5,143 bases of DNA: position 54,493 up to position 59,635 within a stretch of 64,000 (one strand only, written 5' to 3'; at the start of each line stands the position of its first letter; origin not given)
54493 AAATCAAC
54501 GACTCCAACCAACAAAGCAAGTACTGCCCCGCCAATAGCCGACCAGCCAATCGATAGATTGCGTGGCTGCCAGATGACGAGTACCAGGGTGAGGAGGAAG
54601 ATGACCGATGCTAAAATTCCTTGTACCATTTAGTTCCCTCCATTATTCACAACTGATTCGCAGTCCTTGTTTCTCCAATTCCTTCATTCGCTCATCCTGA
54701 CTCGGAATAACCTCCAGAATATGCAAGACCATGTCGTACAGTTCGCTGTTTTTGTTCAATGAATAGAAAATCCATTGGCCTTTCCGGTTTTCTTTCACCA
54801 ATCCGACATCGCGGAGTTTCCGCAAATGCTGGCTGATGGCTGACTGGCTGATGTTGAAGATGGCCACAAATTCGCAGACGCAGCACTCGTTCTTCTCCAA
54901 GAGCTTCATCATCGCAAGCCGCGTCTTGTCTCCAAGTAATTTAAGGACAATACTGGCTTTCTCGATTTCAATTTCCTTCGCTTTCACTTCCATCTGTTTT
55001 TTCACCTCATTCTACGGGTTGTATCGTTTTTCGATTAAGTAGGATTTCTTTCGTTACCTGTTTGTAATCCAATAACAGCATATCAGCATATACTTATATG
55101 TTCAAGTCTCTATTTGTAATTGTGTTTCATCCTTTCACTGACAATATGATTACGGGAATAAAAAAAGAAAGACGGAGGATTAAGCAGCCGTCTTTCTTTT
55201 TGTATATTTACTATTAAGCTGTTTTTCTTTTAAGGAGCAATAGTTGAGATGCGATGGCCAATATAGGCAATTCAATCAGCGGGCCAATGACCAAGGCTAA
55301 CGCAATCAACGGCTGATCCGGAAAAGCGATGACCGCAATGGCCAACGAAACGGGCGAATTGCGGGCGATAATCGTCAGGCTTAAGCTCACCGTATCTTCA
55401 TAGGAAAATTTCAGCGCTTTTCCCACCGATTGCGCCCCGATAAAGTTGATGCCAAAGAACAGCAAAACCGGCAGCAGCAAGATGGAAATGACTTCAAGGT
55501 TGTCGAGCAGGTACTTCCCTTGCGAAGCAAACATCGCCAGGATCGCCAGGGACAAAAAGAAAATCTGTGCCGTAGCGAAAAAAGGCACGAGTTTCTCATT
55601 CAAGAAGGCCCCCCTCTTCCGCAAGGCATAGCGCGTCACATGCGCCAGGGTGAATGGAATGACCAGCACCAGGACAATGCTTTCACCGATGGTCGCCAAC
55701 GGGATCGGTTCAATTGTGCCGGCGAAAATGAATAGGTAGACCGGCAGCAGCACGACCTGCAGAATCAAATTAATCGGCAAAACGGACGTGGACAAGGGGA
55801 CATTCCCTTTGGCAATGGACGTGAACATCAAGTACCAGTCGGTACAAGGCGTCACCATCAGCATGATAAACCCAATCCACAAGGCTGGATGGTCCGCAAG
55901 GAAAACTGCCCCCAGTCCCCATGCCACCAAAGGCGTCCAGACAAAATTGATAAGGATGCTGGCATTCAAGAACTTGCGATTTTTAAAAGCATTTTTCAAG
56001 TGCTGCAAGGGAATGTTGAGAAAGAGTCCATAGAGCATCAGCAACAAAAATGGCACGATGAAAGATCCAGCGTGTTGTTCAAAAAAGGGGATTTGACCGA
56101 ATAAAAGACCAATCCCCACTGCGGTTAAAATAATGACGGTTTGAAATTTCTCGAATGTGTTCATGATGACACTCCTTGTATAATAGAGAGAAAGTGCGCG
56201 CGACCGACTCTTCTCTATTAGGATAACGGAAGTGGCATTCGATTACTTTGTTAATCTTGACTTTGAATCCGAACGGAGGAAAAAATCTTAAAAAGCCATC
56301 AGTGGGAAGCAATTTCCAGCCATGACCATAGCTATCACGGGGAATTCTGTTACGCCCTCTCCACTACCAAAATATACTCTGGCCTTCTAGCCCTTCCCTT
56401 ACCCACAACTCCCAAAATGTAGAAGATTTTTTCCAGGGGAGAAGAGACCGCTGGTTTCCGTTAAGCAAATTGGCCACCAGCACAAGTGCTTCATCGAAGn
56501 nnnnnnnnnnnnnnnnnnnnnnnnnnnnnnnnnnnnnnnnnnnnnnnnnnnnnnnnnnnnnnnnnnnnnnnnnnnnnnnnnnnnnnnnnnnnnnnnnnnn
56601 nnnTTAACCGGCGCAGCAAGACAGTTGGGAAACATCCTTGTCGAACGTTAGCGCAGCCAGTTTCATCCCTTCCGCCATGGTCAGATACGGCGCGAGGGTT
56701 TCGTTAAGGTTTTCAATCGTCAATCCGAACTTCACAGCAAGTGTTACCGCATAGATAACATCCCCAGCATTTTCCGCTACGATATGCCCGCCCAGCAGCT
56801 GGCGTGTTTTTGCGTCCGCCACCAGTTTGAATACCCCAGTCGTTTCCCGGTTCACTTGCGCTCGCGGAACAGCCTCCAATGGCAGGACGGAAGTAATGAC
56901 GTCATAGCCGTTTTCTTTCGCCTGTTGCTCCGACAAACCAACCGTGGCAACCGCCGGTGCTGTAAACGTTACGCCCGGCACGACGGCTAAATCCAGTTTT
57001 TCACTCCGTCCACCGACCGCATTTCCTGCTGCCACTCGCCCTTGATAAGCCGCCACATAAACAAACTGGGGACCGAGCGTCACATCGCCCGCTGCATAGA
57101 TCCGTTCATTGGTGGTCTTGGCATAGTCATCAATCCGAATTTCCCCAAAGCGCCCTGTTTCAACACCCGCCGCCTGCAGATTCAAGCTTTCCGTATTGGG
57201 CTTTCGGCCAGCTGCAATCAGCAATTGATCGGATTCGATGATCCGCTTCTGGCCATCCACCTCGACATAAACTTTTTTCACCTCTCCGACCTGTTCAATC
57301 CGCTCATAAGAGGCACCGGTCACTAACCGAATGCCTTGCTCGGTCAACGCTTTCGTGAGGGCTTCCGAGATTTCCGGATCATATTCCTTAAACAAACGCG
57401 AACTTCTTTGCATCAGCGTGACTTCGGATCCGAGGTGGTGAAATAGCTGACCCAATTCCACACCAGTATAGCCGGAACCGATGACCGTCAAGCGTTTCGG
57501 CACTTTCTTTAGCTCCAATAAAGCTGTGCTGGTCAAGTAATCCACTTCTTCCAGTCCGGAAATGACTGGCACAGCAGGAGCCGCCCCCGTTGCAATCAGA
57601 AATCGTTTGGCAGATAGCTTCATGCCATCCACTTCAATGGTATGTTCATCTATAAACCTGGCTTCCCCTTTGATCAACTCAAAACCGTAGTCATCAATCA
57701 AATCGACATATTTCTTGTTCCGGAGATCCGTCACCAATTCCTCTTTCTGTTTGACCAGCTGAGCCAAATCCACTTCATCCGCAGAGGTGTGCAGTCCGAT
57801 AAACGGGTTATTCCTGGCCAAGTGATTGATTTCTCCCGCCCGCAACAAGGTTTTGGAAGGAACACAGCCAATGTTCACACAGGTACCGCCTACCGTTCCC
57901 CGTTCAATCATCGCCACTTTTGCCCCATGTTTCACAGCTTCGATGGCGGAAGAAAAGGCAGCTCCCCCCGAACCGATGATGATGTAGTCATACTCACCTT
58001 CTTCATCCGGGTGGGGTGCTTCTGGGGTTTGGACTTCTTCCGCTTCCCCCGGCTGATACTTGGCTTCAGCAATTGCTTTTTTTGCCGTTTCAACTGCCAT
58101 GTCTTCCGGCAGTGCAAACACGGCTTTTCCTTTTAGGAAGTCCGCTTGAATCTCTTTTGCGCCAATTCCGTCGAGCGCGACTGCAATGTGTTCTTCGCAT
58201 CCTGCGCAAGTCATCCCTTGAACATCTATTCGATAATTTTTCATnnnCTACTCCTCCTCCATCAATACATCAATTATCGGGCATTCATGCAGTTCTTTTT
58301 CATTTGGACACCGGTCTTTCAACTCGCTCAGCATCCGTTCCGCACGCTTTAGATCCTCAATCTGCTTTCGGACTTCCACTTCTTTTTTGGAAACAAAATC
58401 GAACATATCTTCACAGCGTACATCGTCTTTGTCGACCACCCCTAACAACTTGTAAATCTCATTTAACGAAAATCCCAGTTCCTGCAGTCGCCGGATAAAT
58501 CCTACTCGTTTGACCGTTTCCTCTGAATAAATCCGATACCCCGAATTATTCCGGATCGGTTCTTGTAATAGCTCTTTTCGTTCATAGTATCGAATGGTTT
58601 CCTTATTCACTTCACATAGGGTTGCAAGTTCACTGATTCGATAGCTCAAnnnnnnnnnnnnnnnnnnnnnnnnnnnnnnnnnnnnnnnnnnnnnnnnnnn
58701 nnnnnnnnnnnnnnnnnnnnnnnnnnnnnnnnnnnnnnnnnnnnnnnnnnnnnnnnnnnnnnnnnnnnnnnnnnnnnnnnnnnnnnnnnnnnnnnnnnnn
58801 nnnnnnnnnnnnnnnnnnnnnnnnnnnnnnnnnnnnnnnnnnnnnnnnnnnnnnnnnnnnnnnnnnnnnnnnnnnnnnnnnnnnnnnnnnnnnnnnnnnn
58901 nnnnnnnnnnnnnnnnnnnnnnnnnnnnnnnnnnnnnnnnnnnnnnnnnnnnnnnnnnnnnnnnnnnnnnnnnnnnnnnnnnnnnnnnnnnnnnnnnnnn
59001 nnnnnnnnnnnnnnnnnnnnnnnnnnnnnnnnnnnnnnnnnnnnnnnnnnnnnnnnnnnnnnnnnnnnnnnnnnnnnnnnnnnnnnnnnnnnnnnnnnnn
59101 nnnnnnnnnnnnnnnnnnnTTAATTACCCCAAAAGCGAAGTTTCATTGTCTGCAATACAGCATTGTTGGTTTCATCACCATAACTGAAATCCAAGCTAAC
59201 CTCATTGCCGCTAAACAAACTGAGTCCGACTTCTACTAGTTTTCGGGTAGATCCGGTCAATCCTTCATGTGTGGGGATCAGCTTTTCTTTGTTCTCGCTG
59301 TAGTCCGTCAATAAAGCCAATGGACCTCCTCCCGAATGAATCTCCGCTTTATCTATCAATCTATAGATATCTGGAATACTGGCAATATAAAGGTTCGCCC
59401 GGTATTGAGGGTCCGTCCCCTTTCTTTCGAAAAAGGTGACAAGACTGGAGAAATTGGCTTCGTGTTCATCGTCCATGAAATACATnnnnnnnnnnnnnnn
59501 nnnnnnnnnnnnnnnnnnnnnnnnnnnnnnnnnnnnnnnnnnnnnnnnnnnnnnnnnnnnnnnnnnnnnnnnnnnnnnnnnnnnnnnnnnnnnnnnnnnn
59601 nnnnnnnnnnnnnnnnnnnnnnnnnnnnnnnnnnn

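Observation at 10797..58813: Two copies of the same resolvase res core palindrome, in inverted orientation 48 kb apart, bracket the entire metal-resistance island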

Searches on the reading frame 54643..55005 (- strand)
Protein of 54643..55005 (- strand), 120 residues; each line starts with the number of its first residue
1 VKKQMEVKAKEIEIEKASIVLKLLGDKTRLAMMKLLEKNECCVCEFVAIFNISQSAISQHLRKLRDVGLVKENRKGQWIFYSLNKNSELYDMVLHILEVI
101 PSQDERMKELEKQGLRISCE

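Call 39: search_protein_families(library=ncbifam, max_evalue=0.001, proteins=[window:54643-55005:-])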
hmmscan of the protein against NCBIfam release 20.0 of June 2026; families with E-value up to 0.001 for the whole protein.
window:54643-55005:- (120 aa): 12 families
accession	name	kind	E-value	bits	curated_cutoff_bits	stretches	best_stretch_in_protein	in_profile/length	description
NF033788.1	HTH_metalloreg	subfamily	1.9e-27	94.9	55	1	20-86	4-71/77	metalloregulator ArsR/SmtB family transcription factor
NF033789.1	repress_SdpR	subfamily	9.3e-17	60.7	100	1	21-92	2-72/79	autorepressor SdpR family transcription factor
NF007528.0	PRK10141.1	subfamily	6e-15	55.1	97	1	20-85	9-75/117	metalloregulator ArsR/SmtB family transcription factor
NF045707.1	Dbac_1936_reg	equivalog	1.4e-12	47.5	115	1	15-87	5-77/99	ArsR/SmtB-type metalloregulator TsoR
NF040642.1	sulf_sens_BigR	equivalog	3.8e-11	42.9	155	1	15-86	8-79/95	sulfite-sensing transcriptional repressor BigR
NF052532.1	TransRegPagRBaca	equivalog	4.5e-11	42.7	170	1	8-86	8-86/99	transcriptional repressor PagR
NF041413.1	ArsR_Rv2640c_fam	equivalog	7.6e-11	42.4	155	1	18-87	33-105/118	Rv2640c family ArsR-like transcriptional regulator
NF053755.1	MsvR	equivalog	3.5e-06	26.9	220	1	23-74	9-60/236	transcriptional factor MsvR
NF047906.1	CdPbTransRegCmtR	equivalog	4.4e-06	26.6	150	1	22-104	16-97/104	Cd(II)/Pb(II)-sensing metalloregulatory transcriptional regulator CmtR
NF053602.1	Phr_regulator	exception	4.8e-05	23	320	1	20-72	5-57/191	heat shock transcription regulator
NF004170.0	PRK05638.1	equivalog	0.00015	20.5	421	1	27-88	371-435/442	threonine synthase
NF040939.2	trans_reg_lrs14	equivalog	0.00017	21.6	90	1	10-75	5-71/103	Lrs14 family HTH-type transcriptional regulator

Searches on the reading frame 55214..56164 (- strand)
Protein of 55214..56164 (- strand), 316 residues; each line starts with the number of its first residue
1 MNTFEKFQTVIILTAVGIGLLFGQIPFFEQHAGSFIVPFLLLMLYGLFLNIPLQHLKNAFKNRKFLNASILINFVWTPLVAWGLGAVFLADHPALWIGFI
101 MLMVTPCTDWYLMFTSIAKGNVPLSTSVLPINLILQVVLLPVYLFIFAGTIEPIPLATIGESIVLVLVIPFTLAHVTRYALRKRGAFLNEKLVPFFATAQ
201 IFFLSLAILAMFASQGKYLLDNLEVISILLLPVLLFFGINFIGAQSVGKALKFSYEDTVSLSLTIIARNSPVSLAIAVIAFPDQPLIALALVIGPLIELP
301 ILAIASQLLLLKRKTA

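Call 26: search_protein_families(library=pfam, max_evalue=0.001, proteins=[window:55214-56164:-])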
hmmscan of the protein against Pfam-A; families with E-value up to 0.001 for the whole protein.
window:55214-56164:- (316 aa): 1 family
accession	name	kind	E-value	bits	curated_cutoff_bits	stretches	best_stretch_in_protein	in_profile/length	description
PF01758.21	SBF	-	1.6e-31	109.9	24.3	1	38-221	2-190/191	Sodium Bile acid symporter family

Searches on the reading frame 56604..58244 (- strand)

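Call 39: search_protein_families(library=ncbifam, max_evalue=0.001, proteins=[window:56604-58244:-])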
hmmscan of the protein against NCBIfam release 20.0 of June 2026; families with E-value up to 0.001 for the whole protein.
window:56604-58244:- (546 aa): 73 families (the best 25 are shown)
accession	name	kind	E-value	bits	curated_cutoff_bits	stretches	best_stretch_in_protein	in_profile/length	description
TIGR02053.1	MerA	equivalog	1.9e-188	627.2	454.45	1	85-546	1-465/465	mercury(II) reductase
NF010311.1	PRK13748.1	subfamily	5.9e-154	514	600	1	6-546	3-560/560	mercury(II) reductase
NF004991.0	PRK06370.1-3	subfamily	9.6e-119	397.2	620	1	69-537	20-490/509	FAD-containing oxidoreductase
TIGR01350.1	lipoamide_DH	equivalog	7.2e-117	390.9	408.8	1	84-534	1-454/461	dihydrolipoyl dehydrogenase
NF004776.0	PRK06116.1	equivalog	1.2e-101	341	480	1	84-525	4-444/450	glutathione-disulfide reductase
NF004992.0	PRK06370.1-4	equivalog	9.4e-97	324.3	629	1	84-525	4-446/459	FAD-containing oxidoreductase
NF004947.0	PRK06292.2-5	equivalog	8.8e-93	311.7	592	1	84-517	3-441/474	dihydrolipoyl dehydrogenase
NF004946.0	PRK06292.2-4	subfamily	2.9e-92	309.9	634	1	84-519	3-455/487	dihydrolipoyl dehydrogenase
NF040477.1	chlor_oxi_RclA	equivalog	1.9e-91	307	740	1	84-527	3-433/441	reactive chlorine resistance oxidoreductase RclA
NF003585.0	PRK05249.1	equivalog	1.4e-90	304.2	465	1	82-533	4-456/464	Si-specific NAD(P)(+) transhydrogenase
NF004943.0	PRK06292.2-1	equivalog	2.1e-88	297.1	432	1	84-533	3-454/456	dihydrolipoyl dehydrogenase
NF041853.1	hythiocyan_redase_MerA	equivalog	1e-87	294.8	650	1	84-527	3-434/440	hypothiocyanous acid reductase MerA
TIGR01424.1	gluta_reduc_2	equivalog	1.2e-87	294.4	606.05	1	84-526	2-441/446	glutathione-disulfide reductase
NF005884.0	PRK07846.1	equivalog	2.6e-85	286.7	501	1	84-514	3-430/454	mycothione reductase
TIGR01421.1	gluta_reduc_1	equivalog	2e-84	284.4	556.15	1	84-526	2-445/450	glutathione-disulfide reductase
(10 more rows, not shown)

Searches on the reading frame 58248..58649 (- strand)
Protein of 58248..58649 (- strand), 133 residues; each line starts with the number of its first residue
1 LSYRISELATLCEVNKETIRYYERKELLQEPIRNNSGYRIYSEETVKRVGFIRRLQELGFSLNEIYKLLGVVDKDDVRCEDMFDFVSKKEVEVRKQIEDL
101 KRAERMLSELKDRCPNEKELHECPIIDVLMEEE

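Call 30: find_encoding_contigs(protein=window:58248-58649:-, flank=6000, max_places=10)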
Protein window:58248-58649:- (133 aa): 2 contigs read that carry it; 2 places shown.
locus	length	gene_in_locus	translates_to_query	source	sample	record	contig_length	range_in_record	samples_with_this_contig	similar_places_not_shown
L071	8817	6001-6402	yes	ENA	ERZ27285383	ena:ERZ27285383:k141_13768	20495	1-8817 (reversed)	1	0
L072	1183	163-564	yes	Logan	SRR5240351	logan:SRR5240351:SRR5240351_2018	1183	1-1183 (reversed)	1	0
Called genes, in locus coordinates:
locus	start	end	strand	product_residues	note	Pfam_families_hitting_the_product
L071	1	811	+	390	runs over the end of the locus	PF00145:DNA_methylase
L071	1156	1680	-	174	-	-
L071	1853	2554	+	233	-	-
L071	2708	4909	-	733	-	PF02463:SMC_N (weak), PF13166:AAA_13, PF13304:AAA_21 (faint)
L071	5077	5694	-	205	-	PF00239:Resolvase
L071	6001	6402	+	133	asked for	PF00376:MerR, PF13411:MerR_1, PF09278:MerR-DNA-bind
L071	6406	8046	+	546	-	PF00403:HMA (weak), PF01266:DAO (faint), PF03486:HI0933_like (faint), PF07992:Pyr_redox_2, PF12831:FAD_oxidored (faint), PF13738:Pyr_redox_3, PF00070:Pyr_redox, PF02852:Pyr_redox_dim, +1 more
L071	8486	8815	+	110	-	?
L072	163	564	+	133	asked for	PF00376:MerR, PF13411:MerR_1, PF09278:MerR-DNA-bind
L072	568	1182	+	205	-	?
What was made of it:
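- L071 shows the intact state with the identical MerR protein (call 30).
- Tried and rejected: Only merR gave contigs (call 30).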

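Call 38: search_solved_structures(query=L071:5077-5694:-, max_evalue=0.00001, show_alignments=1)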
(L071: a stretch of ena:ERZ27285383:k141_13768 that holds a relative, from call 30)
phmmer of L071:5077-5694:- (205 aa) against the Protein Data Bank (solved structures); distinct sequences matched with E-value up to 0.00001: 15.
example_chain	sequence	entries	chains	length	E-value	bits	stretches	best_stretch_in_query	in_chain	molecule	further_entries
2r0q_C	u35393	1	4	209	3.5e-26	95.4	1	6-164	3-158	Putative transposon Tn552 DNA-invertase bin3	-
1zr2_A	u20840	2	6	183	7.3e-19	71.5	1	6-194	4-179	Transposon gamma-delta resolvase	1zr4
2gm4_A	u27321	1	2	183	2e-18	70.1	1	6-194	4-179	Transposon gamma-delta resolvase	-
5c32_B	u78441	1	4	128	2.9e-18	69.6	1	6-131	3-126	Putative transposon Tn552 DNA-invertase bin3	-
5c31_A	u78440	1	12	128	4.1e-18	69.1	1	6-131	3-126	Sin, putative plasmid resolvase dimer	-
1gdt_A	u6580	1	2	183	7.9e-18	68.1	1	4-194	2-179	PROTEIN (GAMMA DELTA RESOLVASE)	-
5c34_B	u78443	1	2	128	1e-17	67.7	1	6-131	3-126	Putative transposon Tn552 DNA-invertase bin3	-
5c35_A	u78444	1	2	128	2e-17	66.8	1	6-131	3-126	Recombinase Sin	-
5cy1_A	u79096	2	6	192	4.2e-17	65.8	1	4-159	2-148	Transposon Tn3 resolvase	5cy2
3pkz_A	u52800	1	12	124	2.3e-16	63.4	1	6-129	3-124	Recombinase Sin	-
1gdr_A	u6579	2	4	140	1.5e-15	60.7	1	4-151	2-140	GAMMA DELTA-RESOLVASE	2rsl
2gm5_A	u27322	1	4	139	6e-15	58.7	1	6-145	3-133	Transposon gamma-delta resolvase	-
1ght_A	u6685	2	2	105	3.3e-11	46.5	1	4-81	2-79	TRANSPOSON GAMMA-DELTA RESOLVASE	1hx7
3uj3_X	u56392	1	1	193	7.2e-11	45.4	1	6-170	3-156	DNA-invertase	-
4m6f_A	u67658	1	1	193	7.3e-11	45.4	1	6-167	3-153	DNA-invertase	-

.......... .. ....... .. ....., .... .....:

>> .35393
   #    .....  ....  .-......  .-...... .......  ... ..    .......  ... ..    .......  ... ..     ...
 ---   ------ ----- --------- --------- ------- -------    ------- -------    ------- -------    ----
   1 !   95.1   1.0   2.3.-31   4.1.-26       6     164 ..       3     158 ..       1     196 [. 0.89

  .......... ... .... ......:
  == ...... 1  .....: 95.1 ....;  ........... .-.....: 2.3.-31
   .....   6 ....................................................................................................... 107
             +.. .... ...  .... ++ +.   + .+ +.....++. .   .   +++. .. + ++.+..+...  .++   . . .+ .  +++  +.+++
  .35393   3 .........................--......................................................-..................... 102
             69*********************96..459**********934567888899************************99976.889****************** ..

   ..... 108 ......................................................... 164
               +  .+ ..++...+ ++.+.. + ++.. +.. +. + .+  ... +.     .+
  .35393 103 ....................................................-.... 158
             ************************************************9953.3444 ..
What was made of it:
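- Closest known: Tn3 / gamma-delta resolvase and its 114-bp res. Same: Sequence similarity to gamma-delta resolvase is E=7e-19 (call 38).
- The resolvase also matches gamma-delta and Tn3 resolvases (call 38).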

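Call 39: search_protein_families(library=ncbifam, max_evalue=0.001, proteins=[L071:5077-5694:-, window:58248-58649:-])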
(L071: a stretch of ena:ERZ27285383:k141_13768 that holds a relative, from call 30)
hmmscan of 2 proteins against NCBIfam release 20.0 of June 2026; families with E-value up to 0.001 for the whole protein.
L071:5077-5694:- (205 aa): 3 families
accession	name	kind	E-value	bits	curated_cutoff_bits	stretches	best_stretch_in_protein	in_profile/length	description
NF041201.1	recomb_XisF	equivalog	1.1e-13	51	375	1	5-151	1-143/465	fdxN element excision recombinase XisF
NF009949.0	PRK13413.1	equivalog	1.2e-08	34.9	272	1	6-164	3-158/203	master DNA invertase Mpi family serine-type recombinase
NF047344.1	SCCmet_CcrA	equivalog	4.3e-07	29.4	700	1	6-148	5-146/442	cassette chromosome recombinase CcrA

window:58248-58649:- (133 aa): 18 families
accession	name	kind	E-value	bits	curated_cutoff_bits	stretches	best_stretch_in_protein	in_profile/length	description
TIGR02051.1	MerR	equivalog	4.6e-51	172.2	150.85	1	4-129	1-124/124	mercury resistance transcriptional regulator MerR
NF007069.0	PRK09514.1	equivalog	4.6e-33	114.2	143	1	3-131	2-132/141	Zn(2+)-responsive transcriptional regulator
TIGR02043.1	ZntR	equivalog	1.5e-29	102.8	167.95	1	3-129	2-130/131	Zn(2+)-responsive transcriptional regulator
TIGR02047.1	CadR-PbrR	equivalog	5.9e-28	97.4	151.45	1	4-127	2-125/127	Cd(II)/Pb(II)-responsive transcriptional regulator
TIGR02044.1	CueR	equivalog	1.6e-24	86.4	147.4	1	5-129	3-126/127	Cu(I)-responsive transcriptional regulator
NF010315.0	PRK13752.1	subfamily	2.9e-24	85.8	261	1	6-131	11-134/144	mercury resistance transcriptional regulator MerR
NF007590.0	PRK10227.1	equivalog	2e-17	63.5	244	1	5-129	3-126/135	Cu(I)-responsive transcriptional regulator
NF041849.1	trans_regNmlR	equivalog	3e-13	49.8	175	1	5-108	3-106/117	stress response transcriptional regulator NmlR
NF047377.1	heat_HspR_dupli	exception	6.9e-11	42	300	1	3-112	6-115/214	heat shock protein transcriptional repressor HspR, fused homodimer type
NF053782.1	ChlnTransRegdde3219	equivalog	3.5e-10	39.8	450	1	3-103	7-105/278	choline utilization transcriptional activator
NF047375.1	HeatShock_HspR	equivalog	5.2e-10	39.2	105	1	3-72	4-73/92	heat shock protein transcriptional repressor HspR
TIGR01950.1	SoxR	equivalog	2.3e-09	37.2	116.9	1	5-107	4-106/142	redox-sensitive transcriptional activator SoxR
TIGR02054.1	MerD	equivalog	4.6e-09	36.8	103.65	1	2-109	3-108/120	mercuric resistance transcriptional repressor MerD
NF050798.1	TF_FtsR_Actino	equivalog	2.8e-08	34.1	150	1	16-93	19-96/223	transcriptional regulator FtsR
NF011617.0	PRK15043.1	equivalog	2.6e-07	30.2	417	1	3-71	4-72/243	HTH-type transcriptional regulator MlrA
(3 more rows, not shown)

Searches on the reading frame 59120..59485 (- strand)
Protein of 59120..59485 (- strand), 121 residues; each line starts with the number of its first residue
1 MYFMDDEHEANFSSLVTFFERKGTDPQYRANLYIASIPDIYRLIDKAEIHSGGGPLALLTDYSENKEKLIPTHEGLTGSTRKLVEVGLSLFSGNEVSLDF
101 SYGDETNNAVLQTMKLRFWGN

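Call 23: search_protein_families(library=pfam, max_evalue=0.01, proteins=[window:59120-59485:-])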
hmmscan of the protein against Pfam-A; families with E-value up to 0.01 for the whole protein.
window:59120-59485:- (121 aa): 1 family
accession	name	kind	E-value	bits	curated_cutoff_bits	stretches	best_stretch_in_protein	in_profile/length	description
PF10804.13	DUF2538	-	0.0034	17.6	23.9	1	2-48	37-83/155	Protein of unknown function (DUF2538)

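Call 33: find_encoding_contigs(protein=window:59120-59485:-, flank=6000, max_places=10)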
Protein window:59120-59485:- (121 aa): no gene with exactly this product is on record in the collection.
